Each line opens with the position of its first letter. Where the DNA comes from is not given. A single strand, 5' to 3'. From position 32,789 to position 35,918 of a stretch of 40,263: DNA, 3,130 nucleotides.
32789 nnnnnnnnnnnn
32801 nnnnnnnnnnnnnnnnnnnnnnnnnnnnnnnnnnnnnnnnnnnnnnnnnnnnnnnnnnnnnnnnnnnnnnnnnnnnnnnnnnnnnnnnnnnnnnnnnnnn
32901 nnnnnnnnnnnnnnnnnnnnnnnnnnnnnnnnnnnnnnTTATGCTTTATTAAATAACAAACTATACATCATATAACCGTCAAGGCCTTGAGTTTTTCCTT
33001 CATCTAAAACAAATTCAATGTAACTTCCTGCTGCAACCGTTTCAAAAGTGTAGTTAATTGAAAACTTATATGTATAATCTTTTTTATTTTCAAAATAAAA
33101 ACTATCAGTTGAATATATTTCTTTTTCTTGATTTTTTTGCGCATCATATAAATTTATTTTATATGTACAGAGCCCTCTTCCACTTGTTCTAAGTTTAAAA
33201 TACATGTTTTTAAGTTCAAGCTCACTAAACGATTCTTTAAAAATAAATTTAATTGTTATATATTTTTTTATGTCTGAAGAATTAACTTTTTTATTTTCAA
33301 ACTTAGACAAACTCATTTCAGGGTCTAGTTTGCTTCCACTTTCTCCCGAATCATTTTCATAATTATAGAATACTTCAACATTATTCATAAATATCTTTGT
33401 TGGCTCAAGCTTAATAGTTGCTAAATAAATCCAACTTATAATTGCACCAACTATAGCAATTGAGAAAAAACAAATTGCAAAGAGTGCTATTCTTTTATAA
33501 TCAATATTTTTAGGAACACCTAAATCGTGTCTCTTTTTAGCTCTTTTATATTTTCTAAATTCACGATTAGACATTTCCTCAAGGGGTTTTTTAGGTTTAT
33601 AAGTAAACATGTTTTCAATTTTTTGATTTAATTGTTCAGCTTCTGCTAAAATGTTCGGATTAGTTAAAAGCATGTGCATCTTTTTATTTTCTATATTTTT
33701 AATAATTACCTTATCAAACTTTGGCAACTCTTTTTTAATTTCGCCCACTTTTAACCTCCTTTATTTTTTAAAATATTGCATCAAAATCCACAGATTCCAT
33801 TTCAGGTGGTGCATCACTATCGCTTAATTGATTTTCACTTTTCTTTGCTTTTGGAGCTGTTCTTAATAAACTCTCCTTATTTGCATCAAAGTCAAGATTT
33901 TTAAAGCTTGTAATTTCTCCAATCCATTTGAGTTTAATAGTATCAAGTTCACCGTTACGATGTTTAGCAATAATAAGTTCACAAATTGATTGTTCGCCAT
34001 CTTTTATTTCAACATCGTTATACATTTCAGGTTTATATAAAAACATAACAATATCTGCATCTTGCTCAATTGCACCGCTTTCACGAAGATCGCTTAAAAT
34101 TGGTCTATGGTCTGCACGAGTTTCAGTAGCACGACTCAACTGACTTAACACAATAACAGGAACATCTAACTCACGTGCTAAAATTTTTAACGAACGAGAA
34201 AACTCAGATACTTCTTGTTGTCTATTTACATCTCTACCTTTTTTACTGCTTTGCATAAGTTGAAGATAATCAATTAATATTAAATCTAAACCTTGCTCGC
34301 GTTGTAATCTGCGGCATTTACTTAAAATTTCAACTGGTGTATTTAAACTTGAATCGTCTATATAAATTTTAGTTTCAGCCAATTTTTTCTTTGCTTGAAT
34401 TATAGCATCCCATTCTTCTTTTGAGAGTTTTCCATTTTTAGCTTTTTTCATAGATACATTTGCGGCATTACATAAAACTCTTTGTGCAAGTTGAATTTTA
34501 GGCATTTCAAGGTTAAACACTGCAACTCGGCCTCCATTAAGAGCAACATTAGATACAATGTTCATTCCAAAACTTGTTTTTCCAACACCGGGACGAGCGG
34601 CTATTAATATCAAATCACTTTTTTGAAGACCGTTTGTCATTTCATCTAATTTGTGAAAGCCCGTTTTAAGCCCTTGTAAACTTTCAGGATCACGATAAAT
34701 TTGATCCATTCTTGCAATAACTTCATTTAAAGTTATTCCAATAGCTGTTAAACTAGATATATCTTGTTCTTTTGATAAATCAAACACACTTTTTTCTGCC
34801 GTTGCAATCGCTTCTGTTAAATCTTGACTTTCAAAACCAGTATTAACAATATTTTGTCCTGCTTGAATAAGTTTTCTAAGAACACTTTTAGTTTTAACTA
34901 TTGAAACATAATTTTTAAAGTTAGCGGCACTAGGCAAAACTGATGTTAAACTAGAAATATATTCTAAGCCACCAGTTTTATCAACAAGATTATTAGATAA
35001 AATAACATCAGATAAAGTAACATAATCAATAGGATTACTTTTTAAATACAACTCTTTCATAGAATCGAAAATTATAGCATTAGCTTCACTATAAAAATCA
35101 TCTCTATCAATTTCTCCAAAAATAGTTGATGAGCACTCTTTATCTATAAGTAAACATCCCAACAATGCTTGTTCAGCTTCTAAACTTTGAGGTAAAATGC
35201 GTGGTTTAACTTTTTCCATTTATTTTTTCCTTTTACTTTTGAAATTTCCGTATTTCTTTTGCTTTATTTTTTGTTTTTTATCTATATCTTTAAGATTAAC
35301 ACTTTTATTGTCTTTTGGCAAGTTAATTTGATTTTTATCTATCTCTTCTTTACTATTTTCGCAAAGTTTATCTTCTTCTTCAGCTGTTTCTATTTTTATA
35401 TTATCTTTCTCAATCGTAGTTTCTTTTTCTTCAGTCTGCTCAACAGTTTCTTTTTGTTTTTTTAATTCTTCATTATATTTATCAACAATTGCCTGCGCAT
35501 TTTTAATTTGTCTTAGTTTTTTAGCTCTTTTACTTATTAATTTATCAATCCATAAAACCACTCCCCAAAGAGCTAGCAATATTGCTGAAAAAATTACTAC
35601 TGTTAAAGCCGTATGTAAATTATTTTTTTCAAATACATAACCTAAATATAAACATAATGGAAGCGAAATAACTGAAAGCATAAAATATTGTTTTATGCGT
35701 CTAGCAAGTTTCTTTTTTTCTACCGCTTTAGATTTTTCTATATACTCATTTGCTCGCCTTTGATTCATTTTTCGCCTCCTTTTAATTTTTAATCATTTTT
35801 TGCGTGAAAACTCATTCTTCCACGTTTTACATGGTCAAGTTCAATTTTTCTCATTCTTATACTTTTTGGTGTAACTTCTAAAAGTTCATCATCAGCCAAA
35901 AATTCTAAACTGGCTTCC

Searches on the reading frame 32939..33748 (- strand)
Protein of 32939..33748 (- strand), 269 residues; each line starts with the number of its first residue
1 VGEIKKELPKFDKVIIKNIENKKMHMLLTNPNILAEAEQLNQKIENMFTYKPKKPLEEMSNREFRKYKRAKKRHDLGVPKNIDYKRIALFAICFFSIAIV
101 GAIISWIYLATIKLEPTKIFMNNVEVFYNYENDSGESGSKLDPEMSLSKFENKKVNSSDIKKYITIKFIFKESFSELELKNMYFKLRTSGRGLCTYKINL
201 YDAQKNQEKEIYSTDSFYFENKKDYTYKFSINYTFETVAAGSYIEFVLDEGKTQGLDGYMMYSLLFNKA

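Call 6: search_protein_families(library=pfam, proteins=[window:32939-33748:-], max_evalue=0.01)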
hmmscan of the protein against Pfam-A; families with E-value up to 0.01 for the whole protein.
window:32939-33748:- (269 aa): 0 families

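Call 12: find_encoding_contigs(protein=window:32939-33748:-, flank=3000, max_places=10)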
Protein window:32939-33748:- (269 aa): 1 contig read that carries it; 1 place shown.
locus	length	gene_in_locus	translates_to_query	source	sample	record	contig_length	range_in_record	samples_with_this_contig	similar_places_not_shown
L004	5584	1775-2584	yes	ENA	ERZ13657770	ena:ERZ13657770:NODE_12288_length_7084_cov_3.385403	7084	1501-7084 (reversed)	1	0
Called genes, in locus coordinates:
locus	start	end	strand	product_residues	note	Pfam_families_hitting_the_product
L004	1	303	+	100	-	?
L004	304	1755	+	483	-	PF00772:DnaB, PF13481:AAA_25, PF03796:DnaB_C, PF06745:ATPase (weak)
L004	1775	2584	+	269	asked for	-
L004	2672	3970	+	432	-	PF19789:DUF6273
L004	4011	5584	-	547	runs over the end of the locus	PF00749:tRNA-synt_1c, PF19269:Anticodon_2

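Call 29: find_homologous_proteins(query=window:32939-33748:-, max_evalue=0.001)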
Query window:32939-33748:- (269 aa): 4 proteins with E <= 0.001 among 394 candidates.
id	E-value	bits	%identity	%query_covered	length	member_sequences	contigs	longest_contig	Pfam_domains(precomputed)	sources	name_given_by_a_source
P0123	1.9e-171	587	100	100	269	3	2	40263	-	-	-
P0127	9.9e-100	352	62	100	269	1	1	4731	-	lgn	-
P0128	6.7e-97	342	61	98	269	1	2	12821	-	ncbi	-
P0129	2.7e-90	321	57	99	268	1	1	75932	-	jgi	-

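Call 30: find_encoding_contigs(protein=P0127, flank=5000, max_places=5)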
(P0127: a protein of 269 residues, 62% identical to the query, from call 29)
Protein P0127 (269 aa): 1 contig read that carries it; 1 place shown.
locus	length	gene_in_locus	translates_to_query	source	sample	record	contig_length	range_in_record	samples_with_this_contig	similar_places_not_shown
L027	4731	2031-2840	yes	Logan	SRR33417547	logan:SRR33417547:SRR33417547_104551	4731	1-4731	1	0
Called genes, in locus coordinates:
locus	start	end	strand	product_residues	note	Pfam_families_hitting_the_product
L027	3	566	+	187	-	?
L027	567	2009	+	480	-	PF00772:DnaB, PF13481:AAA_25, PF03796:DnaB_C, PF06745:ATPase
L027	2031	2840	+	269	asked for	-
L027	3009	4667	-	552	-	PF00749:tRNA-synt_1c, PF19269:Anticodon_2 (weak)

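Call 31: find_encoding_contigs(protein=P0128, flank=6000, max_places=5)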
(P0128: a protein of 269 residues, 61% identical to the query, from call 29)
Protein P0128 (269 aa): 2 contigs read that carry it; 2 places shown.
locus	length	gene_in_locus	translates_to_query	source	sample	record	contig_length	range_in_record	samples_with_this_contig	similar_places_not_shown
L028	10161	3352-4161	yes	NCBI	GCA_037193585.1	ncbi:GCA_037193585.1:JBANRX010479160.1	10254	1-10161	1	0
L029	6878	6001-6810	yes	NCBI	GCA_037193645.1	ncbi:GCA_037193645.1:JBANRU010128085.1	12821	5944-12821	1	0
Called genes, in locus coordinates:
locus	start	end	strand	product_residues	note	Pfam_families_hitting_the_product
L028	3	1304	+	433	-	?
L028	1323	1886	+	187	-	-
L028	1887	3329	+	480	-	PF00772:DnaB, PF13481:AAA_25, PF03796:DnaB_C, PF06745:ATPase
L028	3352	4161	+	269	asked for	-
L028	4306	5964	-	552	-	PF00749:tRNA-synt_1c, PF19269:Anticodon_2 (weak)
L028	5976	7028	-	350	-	-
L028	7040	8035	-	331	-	-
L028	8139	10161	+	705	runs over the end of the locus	?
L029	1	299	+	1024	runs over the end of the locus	-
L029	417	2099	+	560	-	PF03485:Arg_tRNA_synt_N, PF00750:tRNA-synt_1d, PF05746:DALR_1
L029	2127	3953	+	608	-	PF00009:GTP_EFTU, PF01926:MMR_HSR1 (weak), PF02421:FeoB_N (faint), PF03144:GTP_EFTU_D2, PF14492:EFG_III (weak), PF00679:EFG_C, PF21018:BipA_C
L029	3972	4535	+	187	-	-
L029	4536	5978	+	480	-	PF00772:DnaB, PF13481:AAA_25, PF03796:DnaB_C, PF06745:ATPase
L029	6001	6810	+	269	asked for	-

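Call 32: find_encoding_contigs(protein=P0129, flank=10000, max_places=5)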
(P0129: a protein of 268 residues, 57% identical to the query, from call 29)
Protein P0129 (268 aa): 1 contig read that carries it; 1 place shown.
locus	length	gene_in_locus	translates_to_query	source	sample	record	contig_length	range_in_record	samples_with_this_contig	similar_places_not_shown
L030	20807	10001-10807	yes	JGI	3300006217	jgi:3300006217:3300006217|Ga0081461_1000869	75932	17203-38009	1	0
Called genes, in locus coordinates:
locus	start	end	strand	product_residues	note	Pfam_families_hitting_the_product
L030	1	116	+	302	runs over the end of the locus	PF01116:F_bP_aldolase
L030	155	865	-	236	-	PF01520:Amidase_3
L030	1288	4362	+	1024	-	-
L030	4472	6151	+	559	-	PF03485:Arg_tRNA_synt_N, PF00750:tRNA-synt_1d, PF05746:DALR_1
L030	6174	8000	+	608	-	PF00009:GTP_EFTU, PF01926:MMR_HSR1 (weak), PF02421:FeoB_N (faint), PF22042:EF-G_D2 (faint), PF03144:GTP_EFTU_D2, PF14492:EFG_III (weak), PF00679:EFG_C, PF21018:BipA_C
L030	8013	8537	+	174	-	-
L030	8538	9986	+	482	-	PF00772:DnaB, PF13481:AAA_25, PF03796:DnaB_C, PF06745:ATPase (weak)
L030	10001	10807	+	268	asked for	-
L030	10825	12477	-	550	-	PF00749:tRNA-synt_1c, PF19269:Anticodon_2 (weak)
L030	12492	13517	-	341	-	-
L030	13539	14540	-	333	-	-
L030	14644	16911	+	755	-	PF19732:SpoIIE_N, PF07228:SpoIIE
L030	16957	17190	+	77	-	-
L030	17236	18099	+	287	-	PF00781:DAGK_cat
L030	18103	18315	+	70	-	-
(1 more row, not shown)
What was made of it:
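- Synteny on both sides agrees with related species (calls 30-32).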

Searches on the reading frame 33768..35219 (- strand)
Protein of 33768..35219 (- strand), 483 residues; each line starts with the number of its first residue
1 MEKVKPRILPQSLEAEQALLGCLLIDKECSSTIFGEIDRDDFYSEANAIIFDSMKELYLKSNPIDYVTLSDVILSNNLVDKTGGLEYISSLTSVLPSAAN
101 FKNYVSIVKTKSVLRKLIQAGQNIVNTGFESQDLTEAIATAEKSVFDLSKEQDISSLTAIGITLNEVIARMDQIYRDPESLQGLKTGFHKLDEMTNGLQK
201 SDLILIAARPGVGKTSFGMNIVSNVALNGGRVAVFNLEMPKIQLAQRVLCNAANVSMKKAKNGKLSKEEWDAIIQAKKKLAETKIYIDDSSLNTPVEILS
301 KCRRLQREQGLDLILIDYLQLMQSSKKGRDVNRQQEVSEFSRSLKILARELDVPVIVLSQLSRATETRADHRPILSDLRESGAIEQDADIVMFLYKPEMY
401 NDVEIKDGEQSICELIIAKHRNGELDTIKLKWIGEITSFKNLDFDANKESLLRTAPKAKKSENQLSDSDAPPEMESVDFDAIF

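Call 20: find_related_loci(query=window:33768-35219:-, collection=genome_contigs, flank=7000)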
Query window:33768-35219:- (483 aa) in genome_contigs; peptide patterns used: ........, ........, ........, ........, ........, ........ (x = any residue, [..] = any of these).
77 stretches matched a pattern; 17 encode a relative of the query (tblastn E <= 1e-3); 17 distinct loci.
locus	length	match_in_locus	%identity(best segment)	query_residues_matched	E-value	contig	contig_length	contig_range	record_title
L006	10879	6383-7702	42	2-441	9e-109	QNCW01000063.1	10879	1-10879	MAG: Candidatus Latescibacterota bacterium isolate B68_G9 B68_Guay9_scaffold_07081, whole genome shotgun sequence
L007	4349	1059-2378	42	2-441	6e-109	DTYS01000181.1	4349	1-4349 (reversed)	MAG TPA_asm: Candidatus Latescibacterota bacterium isolate UWMA-0227 k99_2611175, whole genome shotgun sequence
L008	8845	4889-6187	39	7-442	1e-101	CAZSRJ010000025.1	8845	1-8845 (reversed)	MAG TPA_asm: uncultured Rhodoluna sp. isolate SRP219642_co1_122 genome assembly, contig: NODE_9313_length_8845_cov_6.495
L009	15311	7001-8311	41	7-443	1e-101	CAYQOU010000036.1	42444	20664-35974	MAG TPA_asm: uncultured Fibrobacterota bacterium isolate SRP252850_co1_324 genome assembly, contig: NODE_1374_length_424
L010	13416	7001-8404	39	7-476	4e-97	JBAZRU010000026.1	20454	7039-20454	MAG: Candidatus Hydrogenedentales bacterium isolate SO_2017_GW1_155 NODE_10149_length_20454_cov_0.869828_OW334_2017, who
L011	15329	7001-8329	38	7-443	2e-96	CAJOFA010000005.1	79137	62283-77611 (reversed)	uncultured Prevotella sp. isolate Red_deer_3_mag_74 genome assembly, contig: scaffold_157, whole genome shotgun sequence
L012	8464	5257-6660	39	7-476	2e-96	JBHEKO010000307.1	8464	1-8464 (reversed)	MAG: Candidatus Hydrogenedentales bacterium isolate bin.191 k141_5230755, whole genome shotgun sequence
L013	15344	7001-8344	40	2-447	2e-95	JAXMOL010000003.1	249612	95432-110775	MAG: Candidatus Hydrogenedentota bacterium isolate EC_MBin.53 ECX_112CoAssmbCtg, whole genome shotgun sequence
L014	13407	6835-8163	40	2-442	7e-95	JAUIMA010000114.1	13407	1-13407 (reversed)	MAG: Candidatus Hydrogenedentota bacterium isolate Co_bin.7 NODE_25599_length_13407_cov_0.951280, whole genome shotgun s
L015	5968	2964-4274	38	7-442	3e-94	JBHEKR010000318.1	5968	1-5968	MAG: Candidatus Hydrogenedentales bacterium isolate bin.359 k141_2709123, whole genome shotgun sequence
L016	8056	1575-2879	39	7-442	3e-93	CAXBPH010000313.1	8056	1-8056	MAG TPA_asm: uncultured bacterium isolate ERR2762188_binner12_Refined_16 genome assembly, contig: ERZ3421808.13731, whol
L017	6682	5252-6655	35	9-445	8e-87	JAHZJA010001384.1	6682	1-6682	MAG: Deltaproteobacteria bacterium isolate P_S1_bin.18 k141_1561074, whole genome shotgun sequence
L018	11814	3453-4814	35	5-442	4e-85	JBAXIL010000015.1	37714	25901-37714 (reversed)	MAG: bacterium isolate ELA348 MAG348_15, whole genome shotgun sequence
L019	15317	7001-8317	36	4-441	2e-80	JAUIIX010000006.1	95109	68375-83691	MAG: bacterium isolate Co_bin.282 NODE_2155_length_95109_cov_1.749637, whole genome shotgun sequence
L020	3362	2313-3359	40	7-356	6e-78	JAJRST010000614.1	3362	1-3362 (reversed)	MAG: bacterium isolate Dive96_bin1.135 k141_4428251, whole genome shotgun sequence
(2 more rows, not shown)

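Call 27: find_encoding_contigs(protein=window:33768-35219:-, flank=3000, max_places=10)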
Protein window:33768-35219:- (483 aa): 2 contigs read that carry it; 2 places shown.
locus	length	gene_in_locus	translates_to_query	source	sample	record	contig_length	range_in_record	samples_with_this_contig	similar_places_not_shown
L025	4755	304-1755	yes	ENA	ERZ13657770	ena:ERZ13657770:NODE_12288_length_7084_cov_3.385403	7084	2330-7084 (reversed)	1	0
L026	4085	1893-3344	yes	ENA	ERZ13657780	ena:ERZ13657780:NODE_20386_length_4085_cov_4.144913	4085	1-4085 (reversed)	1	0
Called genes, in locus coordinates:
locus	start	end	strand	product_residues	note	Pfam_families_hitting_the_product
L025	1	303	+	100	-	?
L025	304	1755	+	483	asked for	PF00772:DnaB, PF13481:AAA_25, PF03796:DnaB_C, PF06745:ATPase (weak)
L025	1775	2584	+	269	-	-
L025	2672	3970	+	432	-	PF19789:DUF6273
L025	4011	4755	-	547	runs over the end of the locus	PF00749:tRNA-synt_1c, PF19269:Anticodon_2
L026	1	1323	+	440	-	?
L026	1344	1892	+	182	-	-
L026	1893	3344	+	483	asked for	PF00772:DnaB, PF13481:AAA_25, PF03796:DnaB_C, PF06745:ATPase (weak)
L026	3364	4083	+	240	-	?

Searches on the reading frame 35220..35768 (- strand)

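Call 6: search_protein_families(library=pfam, proteins=[window:35220-35768:-], max_evalue=0.01)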
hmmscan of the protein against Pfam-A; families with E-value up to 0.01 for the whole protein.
window:35220-35768:- (182 aa): 3 families
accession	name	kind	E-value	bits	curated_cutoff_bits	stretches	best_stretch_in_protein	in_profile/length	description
PF22251.1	PFF1_TM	-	0.0012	18.9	32.3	1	55-178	100-224/300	Vacuolar membrane protease, transmembrane domain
PF07009.16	NusG_II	-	0.0015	19.1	29.6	1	63-141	4-84/107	NusG domain II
PF02673.24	BacA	-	0.0098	16.1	33.4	0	17-94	73-150/257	Bacitracin resistance protein BacA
